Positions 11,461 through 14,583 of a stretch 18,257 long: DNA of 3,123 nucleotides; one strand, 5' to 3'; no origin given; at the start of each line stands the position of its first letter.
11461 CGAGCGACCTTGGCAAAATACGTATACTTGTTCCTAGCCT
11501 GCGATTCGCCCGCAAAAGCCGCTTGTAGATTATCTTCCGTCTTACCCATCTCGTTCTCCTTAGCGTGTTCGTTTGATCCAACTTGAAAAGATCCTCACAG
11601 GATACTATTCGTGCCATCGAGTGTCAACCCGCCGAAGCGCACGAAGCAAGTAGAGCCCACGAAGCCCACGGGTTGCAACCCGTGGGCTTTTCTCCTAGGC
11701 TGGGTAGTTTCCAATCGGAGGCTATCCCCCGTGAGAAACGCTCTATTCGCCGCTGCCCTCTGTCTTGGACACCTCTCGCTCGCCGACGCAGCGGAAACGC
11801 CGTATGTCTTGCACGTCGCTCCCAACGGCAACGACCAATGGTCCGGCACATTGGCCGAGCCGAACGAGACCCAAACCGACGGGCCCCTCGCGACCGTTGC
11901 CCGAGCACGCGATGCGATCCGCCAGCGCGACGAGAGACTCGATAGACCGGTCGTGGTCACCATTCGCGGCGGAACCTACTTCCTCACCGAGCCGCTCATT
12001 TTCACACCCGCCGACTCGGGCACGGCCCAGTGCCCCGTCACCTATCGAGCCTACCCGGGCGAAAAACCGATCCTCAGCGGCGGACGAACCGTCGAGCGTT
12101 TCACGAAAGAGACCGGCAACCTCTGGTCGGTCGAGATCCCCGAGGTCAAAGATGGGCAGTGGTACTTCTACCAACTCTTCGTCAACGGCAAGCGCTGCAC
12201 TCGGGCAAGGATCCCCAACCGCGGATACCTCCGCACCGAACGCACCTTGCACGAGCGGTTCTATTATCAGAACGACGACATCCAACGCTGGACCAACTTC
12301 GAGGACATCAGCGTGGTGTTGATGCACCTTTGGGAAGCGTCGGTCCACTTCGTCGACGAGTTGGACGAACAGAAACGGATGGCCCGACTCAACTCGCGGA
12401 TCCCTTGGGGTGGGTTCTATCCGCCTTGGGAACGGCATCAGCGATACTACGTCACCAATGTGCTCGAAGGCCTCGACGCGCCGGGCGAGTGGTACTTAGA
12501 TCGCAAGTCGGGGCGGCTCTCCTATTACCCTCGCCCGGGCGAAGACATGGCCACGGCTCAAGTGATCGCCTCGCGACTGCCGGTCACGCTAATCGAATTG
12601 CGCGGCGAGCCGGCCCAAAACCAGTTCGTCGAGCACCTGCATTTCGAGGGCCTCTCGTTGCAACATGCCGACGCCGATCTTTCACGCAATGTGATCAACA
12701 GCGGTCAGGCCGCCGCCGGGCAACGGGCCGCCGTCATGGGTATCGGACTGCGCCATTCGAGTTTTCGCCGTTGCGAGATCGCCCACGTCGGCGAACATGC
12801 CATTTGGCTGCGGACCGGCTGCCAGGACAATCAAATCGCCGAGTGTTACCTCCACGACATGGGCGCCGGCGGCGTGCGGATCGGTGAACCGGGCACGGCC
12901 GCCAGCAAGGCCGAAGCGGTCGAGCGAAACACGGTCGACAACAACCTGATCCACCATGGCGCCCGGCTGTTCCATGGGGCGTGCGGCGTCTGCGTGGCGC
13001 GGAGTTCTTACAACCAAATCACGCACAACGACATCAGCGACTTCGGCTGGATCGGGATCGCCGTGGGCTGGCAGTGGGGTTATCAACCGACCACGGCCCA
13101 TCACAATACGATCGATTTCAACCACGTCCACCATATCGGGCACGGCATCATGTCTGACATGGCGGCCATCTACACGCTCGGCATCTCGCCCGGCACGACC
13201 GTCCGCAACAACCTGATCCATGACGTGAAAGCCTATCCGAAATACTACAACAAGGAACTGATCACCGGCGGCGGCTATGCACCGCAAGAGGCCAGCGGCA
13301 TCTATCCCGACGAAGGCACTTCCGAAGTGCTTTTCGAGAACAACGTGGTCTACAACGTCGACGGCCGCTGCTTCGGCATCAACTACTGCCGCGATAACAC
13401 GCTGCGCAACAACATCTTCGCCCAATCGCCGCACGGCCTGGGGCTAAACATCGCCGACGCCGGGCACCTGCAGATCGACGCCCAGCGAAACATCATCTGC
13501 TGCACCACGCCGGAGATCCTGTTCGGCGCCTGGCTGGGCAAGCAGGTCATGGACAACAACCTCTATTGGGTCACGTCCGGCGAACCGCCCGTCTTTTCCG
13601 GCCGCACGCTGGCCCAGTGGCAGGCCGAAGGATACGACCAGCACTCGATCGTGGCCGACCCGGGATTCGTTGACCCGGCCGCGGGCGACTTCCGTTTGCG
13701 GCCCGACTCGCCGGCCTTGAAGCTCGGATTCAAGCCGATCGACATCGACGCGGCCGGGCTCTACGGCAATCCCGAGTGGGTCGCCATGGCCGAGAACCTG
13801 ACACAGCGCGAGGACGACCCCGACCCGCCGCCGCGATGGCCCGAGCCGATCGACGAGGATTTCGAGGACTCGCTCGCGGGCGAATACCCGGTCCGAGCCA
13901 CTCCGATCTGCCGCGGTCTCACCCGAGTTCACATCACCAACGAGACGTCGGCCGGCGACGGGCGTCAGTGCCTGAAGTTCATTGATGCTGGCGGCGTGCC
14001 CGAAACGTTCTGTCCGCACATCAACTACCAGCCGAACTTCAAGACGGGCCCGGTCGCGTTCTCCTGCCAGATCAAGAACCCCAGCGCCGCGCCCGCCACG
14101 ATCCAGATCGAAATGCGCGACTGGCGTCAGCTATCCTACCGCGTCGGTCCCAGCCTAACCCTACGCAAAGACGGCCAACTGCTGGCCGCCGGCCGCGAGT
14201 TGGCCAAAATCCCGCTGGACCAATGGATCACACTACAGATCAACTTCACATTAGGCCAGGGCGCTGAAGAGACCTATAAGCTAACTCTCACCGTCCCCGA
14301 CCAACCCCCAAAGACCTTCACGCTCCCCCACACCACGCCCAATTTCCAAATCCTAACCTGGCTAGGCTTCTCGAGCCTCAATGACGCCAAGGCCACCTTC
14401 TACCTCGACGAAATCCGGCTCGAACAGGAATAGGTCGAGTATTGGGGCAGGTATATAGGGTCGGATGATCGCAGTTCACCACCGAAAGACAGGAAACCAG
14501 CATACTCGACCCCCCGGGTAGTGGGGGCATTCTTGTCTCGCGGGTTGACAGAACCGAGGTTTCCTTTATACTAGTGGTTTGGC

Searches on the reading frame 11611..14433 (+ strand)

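Call 9: search_protein_families(library=pfam, proteins=[window:11611-14433:+], max_evalue=0.01)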
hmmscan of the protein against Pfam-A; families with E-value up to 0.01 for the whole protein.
window:11611-14433:+ (940 aa): 4 families
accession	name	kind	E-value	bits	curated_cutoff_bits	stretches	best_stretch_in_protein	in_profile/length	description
PF13229.12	Beta_helix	-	4.5e-16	59.3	25.9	3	439-540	33-114/158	Right handed beta helix region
PF21231.2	GH141_M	-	1.2e-11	45.1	27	1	169-308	1-156/156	GH141 insertion domain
PF05048.19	NosD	-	1.1e-08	35.2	23.6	1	449-606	30-172/212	Periplasmic copper-binding protein (NosD)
PF17161.10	DUF5123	-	0.0011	20.6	35.1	1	615-703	20-105/113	Domain of unknown function (DUF5123)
